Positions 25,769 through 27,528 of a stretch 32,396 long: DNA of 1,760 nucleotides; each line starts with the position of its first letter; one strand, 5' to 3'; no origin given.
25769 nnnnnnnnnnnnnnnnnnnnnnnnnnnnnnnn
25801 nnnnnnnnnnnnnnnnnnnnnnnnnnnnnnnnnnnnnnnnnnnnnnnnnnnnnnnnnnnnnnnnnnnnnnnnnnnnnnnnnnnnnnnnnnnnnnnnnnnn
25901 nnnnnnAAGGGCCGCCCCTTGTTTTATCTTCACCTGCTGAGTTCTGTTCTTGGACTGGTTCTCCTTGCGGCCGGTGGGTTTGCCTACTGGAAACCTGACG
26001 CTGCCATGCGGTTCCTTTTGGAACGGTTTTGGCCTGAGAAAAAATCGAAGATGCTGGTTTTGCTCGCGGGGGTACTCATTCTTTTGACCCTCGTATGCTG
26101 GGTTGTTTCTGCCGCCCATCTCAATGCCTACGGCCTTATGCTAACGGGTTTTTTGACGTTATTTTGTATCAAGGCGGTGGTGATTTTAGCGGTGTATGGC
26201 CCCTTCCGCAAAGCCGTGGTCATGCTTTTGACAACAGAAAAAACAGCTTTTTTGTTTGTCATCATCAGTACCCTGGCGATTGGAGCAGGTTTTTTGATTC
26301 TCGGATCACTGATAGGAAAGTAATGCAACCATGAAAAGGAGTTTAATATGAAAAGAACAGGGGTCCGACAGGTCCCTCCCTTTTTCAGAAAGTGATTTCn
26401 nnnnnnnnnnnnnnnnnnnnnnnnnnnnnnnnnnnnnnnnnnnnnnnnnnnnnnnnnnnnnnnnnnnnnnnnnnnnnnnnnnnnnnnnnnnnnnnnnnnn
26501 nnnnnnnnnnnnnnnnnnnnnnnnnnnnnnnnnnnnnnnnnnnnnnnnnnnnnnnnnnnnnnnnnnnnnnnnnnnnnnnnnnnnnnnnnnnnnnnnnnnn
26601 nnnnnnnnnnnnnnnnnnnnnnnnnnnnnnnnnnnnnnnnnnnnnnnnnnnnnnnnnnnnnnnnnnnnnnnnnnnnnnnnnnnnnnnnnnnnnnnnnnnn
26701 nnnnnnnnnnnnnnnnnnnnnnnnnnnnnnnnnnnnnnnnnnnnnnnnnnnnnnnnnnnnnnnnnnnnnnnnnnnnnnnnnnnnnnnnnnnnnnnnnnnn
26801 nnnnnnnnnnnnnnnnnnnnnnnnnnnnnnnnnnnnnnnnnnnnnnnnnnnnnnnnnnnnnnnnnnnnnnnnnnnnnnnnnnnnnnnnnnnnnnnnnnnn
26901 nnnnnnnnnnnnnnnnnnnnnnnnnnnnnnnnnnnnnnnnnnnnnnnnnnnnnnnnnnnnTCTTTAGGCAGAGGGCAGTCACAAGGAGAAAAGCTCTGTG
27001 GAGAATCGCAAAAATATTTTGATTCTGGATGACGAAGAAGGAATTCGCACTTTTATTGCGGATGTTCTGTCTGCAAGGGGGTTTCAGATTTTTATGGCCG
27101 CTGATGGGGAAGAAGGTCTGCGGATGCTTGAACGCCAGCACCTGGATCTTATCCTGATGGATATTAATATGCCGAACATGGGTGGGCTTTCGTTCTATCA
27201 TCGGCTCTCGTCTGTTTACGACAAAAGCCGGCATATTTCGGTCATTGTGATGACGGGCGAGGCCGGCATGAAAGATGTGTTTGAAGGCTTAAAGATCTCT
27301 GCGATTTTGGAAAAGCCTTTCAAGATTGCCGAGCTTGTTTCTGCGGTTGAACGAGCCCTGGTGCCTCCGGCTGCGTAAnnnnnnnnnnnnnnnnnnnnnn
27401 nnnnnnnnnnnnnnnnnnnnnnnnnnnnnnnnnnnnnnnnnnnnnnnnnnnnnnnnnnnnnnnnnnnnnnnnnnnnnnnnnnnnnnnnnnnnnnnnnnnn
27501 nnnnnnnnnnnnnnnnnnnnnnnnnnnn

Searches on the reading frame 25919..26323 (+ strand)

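Call 27: search_protein_families(library=pfam, proteins=[window:25919-26323:+], max_evalue=0.001)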
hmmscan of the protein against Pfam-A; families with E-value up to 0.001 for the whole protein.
window:25919-26323:+ (134 aa): 0 families

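Call 72: search_protein_families(library=pfam, proteins=[window:25919-26323:+], max_evalue=1)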
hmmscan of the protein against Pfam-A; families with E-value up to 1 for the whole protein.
window:25919-26323:+ (134 aa): 1 family
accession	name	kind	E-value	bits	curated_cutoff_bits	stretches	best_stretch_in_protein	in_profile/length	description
PF11770.13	GAPT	-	0.39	10.9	21.1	0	11-44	20-53/156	GRB2-binding adapter (GAPT)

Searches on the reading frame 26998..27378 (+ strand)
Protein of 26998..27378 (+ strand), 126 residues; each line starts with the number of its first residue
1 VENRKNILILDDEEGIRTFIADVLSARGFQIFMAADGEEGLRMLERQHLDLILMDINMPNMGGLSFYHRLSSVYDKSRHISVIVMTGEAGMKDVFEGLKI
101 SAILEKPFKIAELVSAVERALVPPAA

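Call 72: search_protein_families(library=pfam, proteins=[window:26998-27378:+], max_evalue=1)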
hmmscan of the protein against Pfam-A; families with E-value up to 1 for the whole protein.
window:26998-27378:+ (126 aa): 1 family
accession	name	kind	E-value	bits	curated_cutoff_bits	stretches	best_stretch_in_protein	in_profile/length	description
PF00072.30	Response_reg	-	2.4e-23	82.8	30.2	1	7-118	1-111/111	Response regulator receiver domain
